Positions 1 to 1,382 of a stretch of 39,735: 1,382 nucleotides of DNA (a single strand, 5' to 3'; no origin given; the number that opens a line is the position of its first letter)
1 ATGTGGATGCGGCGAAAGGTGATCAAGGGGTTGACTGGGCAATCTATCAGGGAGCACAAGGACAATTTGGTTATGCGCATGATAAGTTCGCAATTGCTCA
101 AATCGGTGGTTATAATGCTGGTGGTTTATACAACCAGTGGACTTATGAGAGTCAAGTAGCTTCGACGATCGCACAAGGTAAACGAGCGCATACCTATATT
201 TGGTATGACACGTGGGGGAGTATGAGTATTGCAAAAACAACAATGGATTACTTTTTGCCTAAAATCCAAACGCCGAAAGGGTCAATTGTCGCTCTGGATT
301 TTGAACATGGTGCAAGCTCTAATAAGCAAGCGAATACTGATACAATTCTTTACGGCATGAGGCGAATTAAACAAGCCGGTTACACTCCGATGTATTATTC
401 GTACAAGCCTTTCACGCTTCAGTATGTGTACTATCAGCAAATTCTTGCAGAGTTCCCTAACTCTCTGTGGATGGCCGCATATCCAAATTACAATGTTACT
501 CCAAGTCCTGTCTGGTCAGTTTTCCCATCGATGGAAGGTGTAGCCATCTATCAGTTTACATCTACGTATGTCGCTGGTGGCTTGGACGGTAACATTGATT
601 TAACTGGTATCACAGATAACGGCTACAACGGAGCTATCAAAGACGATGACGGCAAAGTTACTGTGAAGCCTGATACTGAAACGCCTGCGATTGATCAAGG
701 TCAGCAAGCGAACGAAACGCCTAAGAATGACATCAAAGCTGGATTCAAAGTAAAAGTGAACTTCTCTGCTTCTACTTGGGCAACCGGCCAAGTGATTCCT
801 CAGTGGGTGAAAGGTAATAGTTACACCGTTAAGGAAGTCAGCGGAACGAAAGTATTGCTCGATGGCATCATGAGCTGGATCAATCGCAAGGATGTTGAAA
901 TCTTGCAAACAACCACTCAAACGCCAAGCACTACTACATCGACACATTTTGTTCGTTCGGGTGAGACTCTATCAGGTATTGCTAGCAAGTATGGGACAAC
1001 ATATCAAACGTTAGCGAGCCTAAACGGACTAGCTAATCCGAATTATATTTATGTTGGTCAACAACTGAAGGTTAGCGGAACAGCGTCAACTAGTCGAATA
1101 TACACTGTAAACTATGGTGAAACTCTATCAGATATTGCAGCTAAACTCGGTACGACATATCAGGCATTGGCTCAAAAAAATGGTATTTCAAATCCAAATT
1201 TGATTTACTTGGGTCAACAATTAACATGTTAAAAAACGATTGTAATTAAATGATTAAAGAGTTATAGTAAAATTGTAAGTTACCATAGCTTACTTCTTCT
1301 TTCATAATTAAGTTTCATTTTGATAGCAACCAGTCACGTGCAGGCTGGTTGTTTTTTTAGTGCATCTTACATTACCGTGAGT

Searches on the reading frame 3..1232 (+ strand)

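Call 4: search_protein_families(library=pfam, proteins=[window:3-1232:+], max_evalue=1)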
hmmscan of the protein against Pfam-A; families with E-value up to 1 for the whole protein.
window:3-1232:+ (409 aa): 8 families
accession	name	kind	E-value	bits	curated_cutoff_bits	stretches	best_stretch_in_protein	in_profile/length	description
PF01476.26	LysM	-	1.3e-32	111.9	20.9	2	317-357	3-42/43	LysM domain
PF01183.26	Glyco_hydro_25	-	5.9e-26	92.3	27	1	10-193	1-179/180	Glycosyl hydrolases family 25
PF23473.1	LysM3_LYK4_5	-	4.1e-07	30.4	29.3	2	367-402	5-39/48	LYK4/5 LysM3 domain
PF23472.1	LysM2_CERK1_LYK3_4_5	-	0.0013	19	27.4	2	367-408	8-52/56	LYK3/4/5 LysM2 domain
PF13518.12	HTH_28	-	0.0054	17.2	25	0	372-390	12-30/52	Helix-turn-helix domain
PF23577.1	LysM_RLK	-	0.0057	17.1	27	0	317-337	5-25/44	LysM domain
PF00570.28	HRDC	-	0.13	12.7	23.8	0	373-406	30-63/68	HRDC domain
PF11433.13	DUF3198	-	0.31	11.3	28.7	0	314-336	16-38/50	Protein of unknown function (DUF3198)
